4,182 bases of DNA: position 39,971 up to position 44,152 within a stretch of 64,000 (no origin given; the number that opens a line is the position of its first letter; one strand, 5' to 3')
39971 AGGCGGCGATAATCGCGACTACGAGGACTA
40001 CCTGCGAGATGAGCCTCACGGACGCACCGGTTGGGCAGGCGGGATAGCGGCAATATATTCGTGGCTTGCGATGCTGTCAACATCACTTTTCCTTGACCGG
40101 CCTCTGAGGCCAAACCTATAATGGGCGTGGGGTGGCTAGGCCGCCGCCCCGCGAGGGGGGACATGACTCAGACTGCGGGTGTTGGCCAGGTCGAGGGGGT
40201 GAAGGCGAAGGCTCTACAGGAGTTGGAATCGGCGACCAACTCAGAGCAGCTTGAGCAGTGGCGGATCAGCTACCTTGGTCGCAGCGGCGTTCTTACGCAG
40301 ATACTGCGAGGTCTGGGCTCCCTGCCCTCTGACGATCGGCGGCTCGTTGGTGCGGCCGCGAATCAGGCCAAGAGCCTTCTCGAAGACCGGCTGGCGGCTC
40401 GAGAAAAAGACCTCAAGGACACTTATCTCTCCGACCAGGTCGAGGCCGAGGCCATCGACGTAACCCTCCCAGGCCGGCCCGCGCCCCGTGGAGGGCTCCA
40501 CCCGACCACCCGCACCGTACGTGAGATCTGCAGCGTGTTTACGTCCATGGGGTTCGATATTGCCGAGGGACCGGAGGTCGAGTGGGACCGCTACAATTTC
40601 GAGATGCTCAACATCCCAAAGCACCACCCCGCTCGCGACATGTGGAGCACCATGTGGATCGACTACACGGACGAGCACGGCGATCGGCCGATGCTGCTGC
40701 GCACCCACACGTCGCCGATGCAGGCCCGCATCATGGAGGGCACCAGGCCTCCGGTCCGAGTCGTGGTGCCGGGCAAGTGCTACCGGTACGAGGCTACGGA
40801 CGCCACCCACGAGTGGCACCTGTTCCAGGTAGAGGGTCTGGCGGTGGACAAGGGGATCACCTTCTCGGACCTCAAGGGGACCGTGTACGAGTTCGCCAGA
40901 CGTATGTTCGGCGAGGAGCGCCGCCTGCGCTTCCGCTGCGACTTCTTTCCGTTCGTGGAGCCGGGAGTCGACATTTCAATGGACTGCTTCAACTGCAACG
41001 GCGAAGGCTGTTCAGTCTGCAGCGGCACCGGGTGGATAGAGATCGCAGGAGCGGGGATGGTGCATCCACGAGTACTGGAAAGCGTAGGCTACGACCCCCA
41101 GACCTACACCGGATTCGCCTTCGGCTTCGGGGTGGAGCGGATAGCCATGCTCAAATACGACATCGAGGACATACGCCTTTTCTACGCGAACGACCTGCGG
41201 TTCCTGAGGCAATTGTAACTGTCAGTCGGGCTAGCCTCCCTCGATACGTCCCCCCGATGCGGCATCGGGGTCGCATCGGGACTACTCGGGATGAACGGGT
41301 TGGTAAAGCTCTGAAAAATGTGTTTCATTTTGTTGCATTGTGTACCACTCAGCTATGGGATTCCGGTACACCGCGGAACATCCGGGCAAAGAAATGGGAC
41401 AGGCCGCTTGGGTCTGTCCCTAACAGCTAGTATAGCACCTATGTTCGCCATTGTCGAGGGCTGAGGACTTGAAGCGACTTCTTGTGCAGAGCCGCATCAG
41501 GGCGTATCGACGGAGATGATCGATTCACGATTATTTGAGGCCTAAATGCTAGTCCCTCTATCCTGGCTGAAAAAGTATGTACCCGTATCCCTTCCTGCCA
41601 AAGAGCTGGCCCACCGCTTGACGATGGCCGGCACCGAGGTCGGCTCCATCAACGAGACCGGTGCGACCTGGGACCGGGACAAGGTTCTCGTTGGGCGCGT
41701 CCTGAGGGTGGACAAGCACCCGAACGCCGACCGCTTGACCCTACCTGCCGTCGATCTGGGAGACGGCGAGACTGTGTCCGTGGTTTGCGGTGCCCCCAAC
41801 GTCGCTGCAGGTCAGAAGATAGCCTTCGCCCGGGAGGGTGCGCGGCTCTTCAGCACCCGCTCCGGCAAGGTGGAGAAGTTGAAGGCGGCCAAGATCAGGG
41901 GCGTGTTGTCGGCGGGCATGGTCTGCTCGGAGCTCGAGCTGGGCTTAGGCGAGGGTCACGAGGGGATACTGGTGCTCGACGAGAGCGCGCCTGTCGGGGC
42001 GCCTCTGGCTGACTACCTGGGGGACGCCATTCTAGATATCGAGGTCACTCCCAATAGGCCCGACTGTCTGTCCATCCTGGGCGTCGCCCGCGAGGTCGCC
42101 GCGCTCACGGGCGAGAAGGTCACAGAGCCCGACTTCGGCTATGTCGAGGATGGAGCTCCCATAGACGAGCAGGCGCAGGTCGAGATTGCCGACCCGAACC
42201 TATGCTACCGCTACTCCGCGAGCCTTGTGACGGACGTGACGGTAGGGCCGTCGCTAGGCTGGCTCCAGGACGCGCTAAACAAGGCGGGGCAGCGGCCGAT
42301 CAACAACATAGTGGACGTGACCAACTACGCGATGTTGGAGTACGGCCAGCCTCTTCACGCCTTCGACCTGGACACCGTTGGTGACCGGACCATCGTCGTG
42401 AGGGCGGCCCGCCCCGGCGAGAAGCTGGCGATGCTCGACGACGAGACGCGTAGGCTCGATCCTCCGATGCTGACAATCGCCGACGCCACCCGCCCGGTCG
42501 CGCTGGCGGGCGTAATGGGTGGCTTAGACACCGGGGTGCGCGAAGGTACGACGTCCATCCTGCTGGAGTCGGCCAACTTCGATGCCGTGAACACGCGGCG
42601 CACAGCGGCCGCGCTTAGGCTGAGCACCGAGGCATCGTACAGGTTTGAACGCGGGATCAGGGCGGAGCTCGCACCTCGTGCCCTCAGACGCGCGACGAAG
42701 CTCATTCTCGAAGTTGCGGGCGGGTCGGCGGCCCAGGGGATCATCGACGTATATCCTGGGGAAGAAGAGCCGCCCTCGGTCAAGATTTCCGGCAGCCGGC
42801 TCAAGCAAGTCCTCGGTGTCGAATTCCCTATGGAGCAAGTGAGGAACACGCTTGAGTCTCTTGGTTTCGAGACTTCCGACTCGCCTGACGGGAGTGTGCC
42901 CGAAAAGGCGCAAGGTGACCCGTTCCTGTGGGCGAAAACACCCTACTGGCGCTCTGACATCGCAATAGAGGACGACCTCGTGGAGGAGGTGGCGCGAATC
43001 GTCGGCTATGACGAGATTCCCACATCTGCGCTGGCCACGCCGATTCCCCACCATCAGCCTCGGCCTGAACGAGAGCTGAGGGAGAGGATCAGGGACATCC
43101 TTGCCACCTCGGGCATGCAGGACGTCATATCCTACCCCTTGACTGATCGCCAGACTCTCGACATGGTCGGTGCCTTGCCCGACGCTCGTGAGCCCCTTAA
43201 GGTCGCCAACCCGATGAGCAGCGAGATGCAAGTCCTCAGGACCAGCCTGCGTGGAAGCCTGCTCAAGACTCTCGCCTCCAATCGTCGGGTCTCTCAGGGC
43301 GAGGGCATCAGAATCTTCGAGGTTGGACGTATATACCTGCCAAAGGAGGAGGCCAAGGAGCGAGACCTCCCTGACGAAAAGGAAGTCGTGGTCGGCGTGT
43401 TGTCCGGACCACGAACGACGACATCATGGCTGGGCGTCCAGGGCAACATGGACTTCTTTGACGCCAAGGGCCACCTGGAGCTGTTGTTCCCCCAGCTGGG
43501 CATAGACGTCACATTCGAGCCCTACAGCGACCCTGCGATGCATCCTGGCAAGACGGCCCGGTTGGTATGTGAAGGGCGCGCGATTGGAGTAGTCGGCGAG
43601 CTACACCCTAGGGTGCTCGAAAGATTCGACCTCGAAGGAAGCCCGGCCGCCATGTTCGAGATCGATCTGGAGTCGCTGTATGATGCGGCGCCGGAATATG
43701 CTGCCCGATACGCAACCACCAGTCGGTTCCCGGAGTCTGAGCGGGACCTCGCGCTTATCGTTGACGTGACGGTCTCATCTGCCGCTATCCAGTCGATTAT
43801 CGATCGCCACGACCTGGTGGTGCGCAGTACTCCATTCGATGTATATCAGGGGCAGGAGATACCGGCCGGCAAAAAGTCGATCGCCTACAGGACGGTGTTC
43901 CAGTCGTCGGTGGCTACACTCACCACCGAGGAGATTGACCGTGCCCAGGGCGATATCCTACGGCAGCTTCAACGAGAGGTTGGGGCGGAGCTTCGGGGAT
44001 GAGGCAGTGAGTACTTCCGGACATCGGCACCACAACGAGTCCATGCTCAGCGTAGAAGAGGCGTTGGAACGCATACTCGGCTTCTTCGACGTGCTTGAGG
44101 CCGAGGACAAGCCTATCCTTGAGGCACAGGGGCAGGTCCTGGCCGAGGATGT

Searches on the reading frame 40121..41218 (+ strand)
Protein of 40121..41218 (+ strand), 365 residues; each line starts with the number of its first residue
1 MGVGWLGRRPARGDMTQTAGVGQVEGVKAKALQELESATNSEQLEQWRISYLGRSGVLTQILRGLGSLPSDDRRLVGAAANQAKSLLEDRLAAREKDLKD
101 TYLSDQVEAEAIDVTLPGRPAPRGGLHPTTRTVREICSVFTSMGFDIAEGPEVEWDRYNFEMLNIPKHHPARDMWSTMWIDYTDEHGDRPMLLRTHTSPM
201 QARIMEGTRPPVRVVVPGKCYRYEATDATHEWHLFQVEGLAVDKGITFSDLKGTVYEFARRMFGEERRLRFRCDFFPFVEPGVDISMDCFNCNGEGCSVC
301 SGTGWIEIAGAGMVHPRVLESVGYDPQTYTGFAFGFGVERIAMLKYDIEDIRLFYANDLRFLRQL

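Call 11: search_protein_families(library=pfam, proteins=[window:40121-41218:+], max_evalue=0.001)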
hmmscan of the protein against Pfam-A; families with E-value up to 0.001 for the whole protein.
window:40121-41218:+ (365 aa): 2 families
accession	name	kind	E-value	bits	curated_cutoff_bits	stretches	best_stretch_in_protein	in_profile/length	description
PF01409.25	tRNA-synt_2d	-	5.9e-96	321.1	19.8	1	112-364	2-245/246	tRNA synthetases class II core domain (F)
PF02912.23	Phe_tRNA-synt_N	-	2.5e-19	69.4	22.3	1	40-101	2-63/69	Aminoacyl tRNA synthetase class II, N-terminal domain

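Call 15: find_encoding_contigs(protein=window:40121-41218:+, flank=10000, max_places=4)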
Protein window:40121-41218:+ (365 aa): 3 contigs read that carry it; 2 places shown.
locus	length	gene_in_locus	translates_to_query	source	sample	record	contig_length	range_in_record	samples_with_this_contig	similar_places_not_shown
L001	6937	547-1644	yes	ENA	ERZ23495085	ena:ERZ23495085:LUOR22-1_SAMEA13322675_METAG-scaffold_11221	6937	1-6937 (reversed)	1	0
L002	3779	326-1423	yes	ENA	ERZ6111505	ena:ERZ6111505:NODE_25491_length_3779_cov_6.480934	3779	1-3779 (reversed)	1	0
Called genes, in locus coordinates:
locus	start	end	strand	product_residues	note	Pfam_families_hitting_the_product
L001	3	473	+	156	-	?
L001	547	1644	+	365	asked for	PF02912:Phe_tRNA-synt_N, PF01409:tRNA-synt_2d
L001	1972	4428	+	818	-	PF01588:tRNA_bind, PF03483:B3_4, PF03484:B5, PF17759:tRNA_synthFbeta, PF03147:FDX-ACB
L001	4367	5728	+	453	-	PF03453:MoeA_N, PF00994:MoCF_biosynth, PF03454:MoeA_C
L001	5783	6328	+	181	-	-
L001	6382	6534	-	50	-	-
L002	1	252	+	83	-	?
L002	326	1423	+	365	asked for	PF02912:Phe_tRNA-synt_N, PF01409:tRNA-synt_2d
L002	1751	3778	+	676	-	?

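Call 26: find_homologous_proteins(query=window:40121-41218:+, max_evalue=1e-80)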
Query window:40121-41218:+ (365 aa): 7931 proteins with E <= 1e-80 among 8000 candidates; the best 120 are listed.
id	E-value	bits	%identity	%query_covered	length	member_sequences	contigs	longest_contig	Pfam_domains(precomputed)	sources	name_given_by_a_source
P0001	1.0e-251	852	99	100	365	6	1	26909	PF01409.26,PF02912.24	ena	-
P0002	1.7e-201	687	82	96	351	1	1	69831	PF01409.26,PF02912.24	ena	-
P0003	2.1e-198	677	81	96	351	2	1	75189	PF01409.26,PF02912.24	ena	-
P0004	8.7e-191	652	78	96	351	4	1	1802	PF01409.26,PF02912.24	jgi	jgi:phenylalanyl-tRNA synthetase alpha chain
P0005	1.9e-190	651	76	96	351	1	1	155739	PF01409.26,PF02912.24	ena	-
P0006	4.2e-190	650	80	94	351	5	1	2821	PF01409.26,PF02912.24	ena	-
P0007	6.7e-190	649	80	94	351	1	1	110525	PF01409.26,PF02912.24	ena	-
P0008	6.3e-189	646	76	96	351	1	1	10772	PF01409.26,PF02912.24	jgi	jgi:phenylalanyl-tRNA synthetase alpha chain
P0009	3.7e-186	637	76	96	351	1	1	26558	PF01409.26,PF02912.24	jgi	jgi:phenylalanyl-tRNA synthetase alpha chain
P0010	6.8e-186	636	75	96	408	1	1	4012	PF01409.26,PF02912.24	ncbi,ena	-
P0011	2.9e-185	634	75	96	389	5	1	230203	PF01409.26,PF02912.24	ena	-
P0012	3.2e-185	634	74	96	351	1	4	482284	PF01409.26,PF02912.24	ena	-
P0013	9.3e-185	632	75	95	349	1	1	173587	PF01409.26,PF02912.24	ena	-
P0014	3.1e-184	630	75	96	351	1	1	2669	PF01409.26,PF02912.24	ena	-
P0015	6.1e-184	629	75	96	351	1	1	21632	PF01409.26,PF02912.24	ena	-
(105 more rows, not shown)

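Call 27: find_encoding_contigs(protein=P0002, flank=10000, max_places=2)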
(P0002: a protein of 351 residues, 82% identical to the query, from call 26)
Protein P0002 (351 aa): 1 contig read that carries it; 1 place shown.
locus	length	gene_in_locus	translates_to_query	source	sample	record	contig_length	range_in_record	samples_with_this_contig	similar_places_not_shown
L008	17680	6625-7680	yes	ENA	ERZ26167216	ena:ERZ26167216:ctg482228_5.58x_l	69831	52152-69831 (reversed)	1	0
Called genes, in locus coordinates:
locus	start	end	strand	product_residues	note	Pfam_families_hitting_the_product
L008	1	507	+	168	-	?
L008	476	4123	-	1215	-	PF02687:FtsX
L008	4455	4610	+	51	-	-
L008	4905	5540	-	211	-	PF11376:DUF3179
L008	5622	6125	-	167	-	PF11376:DUF3179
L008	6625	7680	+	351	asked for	PF02912:Phe_tRNA-synt_N, PF01409:tRNA-synt_2d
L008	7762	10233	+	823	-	PF01588:tRNA_bind, PF03483:B3_4, PF03484:B5, PF17759:tRNA_synthFbeta, PF03147:FDX-ACB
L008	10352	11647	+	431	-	PF03453:MoeA_N, PF00994:MoCF_biosynth, PF03454:MoeA_C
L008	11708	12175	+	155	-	-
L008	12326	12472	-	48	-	-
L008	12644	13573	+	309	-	PF01063:Aminotran_4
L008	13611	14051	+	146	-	-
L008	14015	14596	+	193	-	PF01569:PAP2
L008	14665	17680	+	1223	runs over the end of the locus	PF00664:ABC_membrane, PF13401:AAA_22 (faint), PF00005:ABC_tran, PF06414:Zeta_toxin (faint), PF07728:AAA_5 (faint), PF02463:SMC_N (weak), PF00664:ABC_membrane, PF00005:ABC_tran, +2 more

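Call 28: find_encoding_contigs(protein=P0003, flank=10000, max_places=2)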
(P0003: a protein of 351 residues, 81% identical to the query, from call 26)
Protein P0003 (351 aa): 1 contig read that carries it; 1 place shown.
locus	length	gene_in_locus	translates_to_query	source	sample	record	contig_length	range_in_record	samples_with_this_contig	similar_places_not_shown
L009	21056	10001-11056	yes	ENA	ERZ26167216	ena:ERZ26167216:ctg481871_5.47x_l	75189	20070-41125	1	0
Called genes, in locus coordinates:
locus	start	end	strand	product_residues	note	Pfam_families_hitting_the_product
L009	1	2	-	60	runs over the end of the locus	-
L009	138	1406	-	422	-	PF04860:Phage_portal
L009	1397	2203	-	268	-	-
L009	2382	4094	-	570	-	PF05598:DUF772, PF01609:DDE_Tnp_1 (faint), PF13751:DDE_Tnp_1_6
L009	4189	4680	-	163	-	-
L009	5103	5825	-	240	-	PF01138:RNase_PH, PF03725:RNase_PH_C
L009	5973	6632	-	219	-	PF08534:Redoxin, PF00578:AhpC-TSA, PF00085:Thioredoxin, PF13098:Thioredoxin_2 (weak), PF13905:Thioredoxin_8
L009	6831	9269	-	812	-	PF13567:DUF4131, PF03772:Competence, PF00753:Lactamase_B, PF12706:Lactamase_B_2 (weak)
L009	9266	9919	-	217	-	PF10531:SLBB, PF22461:SLBB_2 (weak), PF00633:HHH (faint), PF12836:HHH_3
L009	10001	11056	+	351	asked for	PF02912:Phe_tRNA-synt_N, PF01409:tRNA-synt_2d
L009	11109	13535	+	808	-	PF01588:tRNA_bind, PF03483:B3_4, PF03484:B5, PF17759:tRNA_synthFbeta, PF03147:FDX-ACB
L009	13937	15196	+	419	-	PF03453:MoeA_N, PF00994:MoCF_biosynth, PF03454:MoeA_C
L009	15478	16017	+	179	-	-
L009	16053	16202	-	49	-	-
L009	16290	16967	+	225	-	PF05175:MTS (faint), PF13489:Methyltransf_23, PF02353:CMAS (weak), PF13847:Methyltransf_31, PF08241:Methyltransf_11, PF08242:Methyltransf_12, PF13649:Methyltransf_25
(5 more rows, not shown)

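Call 29: find_encoding_contigs(protein=P0007, flank=10000, max_places=2)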
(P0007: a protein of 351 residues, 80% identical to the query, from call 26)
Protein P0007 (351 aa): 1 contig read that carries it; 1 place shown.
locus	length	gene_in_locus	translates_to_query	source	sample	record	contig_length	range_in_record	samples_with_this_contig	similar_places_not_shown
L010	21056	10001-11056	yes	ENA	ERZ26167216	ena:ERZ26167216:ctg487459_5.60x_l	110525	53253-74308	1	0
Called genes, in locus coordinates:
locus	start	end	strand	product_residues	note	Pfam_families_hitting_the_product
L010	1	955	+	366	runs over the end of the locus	PF07963:N_methyl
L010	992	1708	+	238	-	PF07963:N_methyl (weak)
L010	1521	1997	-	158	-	-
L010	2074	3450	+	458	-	PF07963:N_methyl (weak)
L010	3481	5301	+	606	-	PF01344:Kelch_1 (faint), PF24981:Beta-prop_ATRN-LZTR1 (faint)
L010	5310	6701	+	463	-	PF01344:Kelch_1 (faint)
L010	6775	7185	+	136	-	-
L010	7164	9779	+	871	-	-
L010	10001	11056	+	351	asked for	PF02912:Phe_tRNA-synt_N, PF01409:tRNA-synt_2d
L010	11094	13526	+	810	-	PF01588:tRNA_bind, PF03483:B3_4, PF03484:B5, PF17759:tRNA_synthFbeta, PF03147:FDX-ACB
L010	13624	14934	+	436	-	PF03453:MoeA_N, PF00994:MoCF_biosynth, PF03454:MoeA_C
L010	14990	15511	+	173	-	-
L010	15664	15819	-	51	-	-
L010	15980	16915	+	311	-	PF01063:Aminotran_4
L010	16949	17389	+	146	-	-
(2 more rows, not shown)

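Call 70: find_encoding_contigs(protein=P0001, flank=10000, max_places=4)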
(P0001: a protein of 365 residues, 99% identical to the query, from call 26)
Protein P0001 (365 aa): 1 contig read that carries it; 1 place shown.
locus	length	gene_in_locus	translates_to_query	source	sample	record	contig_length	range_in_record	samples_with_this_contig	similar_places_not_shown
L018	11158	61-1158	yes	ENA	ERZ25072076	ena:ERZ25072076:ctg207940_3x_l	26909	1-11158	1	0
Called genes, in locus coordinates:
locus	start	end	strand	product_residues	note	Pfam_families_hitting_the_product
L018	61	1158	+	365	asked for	PF02912:Phe_tRNA-synt_N, PF01409:tRNA-synt_2d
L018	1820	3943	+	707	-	PF03483:B3_4, PF03484:B5, PF17759:tRNA_synthFbeta, PF03147:FDX-ACB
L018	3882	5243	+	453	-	PF03453:MoeA_N, PF00994:MoCF_biosynth, PF03454:MoeA_C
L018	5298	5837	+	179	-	-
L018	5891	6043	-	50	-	-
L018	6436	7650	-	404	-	PF00872:Transposase_mut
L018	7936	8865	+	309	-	PF01063:Aminotran_4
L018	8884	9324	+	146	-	-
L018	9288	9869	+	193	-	PF01569:PAP2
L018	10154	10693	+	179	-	PF00005:ABC_tran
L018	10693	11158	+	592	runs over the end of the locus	PF12704:MacB_PCD, PF02687:FtsX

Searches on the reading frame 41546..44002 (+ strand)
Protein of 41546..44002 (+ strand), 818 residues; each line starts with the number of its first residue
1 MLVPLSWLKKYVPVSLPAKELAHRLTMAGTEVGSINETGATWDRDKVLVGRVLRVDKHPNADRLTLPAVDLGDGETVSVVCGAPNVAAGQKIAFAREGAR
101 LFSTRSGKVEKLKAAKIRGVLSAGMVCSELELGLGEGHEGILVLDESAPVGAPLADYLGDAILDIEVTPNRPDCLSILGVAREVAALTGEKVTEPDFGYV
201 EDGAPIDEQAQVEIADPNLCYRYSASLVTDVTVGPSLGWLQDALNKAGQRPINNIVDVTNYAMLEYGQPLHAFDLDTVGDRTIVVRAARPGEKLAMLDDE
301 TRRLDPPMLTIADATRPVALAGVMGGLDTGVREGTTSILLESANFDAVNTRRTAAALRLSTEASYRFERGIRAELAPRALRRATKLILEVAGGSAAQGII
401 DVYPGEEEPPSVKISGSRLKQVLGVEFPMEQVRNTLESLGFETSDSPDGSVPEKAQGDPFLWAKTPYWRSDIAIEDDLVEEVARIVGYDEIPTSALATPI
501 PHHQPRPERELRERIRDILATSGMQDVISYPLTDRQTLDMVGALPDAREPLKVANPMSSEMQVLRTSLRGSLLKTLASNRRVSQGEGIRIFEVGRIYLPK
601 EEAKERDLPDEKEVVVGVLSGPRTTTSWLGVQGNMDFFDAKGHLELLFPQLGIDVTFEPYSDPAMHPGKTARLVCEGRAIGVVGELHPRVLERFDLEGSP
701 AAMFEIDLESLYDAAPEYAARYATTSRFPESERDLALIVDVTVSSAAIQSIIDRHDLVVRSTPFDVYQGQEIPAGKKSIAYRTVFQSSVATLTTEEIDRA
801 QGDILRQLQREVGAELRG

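Call 11: search_protein_families(library=pfam, proteins=[window:41546-44002:+], max_evalue=0.001)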
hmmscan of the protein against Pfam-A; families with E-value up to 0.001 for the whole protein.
window:41546-44002:+ (818 aa): 5 families
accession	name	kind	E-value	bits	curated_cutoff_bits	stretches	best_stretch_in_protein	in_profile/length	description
PF03483.22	B3_4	-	3e-63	213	29.3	1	220-392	2-174/174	B3/4 domain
PF17759.6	tRNA_synthFbeta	-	6.6e-61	205.9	22.4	1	491-708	1-214/214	Phenylalanyl tRNA synthetase beta chain CLM domain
PF03147.19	FDX-ACB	-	4.7e-24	85.1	31.1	1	726-817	1-94/94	Ferredoxin-fold anticodon binding domain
PF01588.26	tRNA_bind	-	1e-17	64.4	27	1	48-152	2-95/96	Putative tRNA binding domain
PF03484.21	B5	-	2.1e-16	60.3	28.6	1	413-488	2-67/67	tRNA synthetase B5 domain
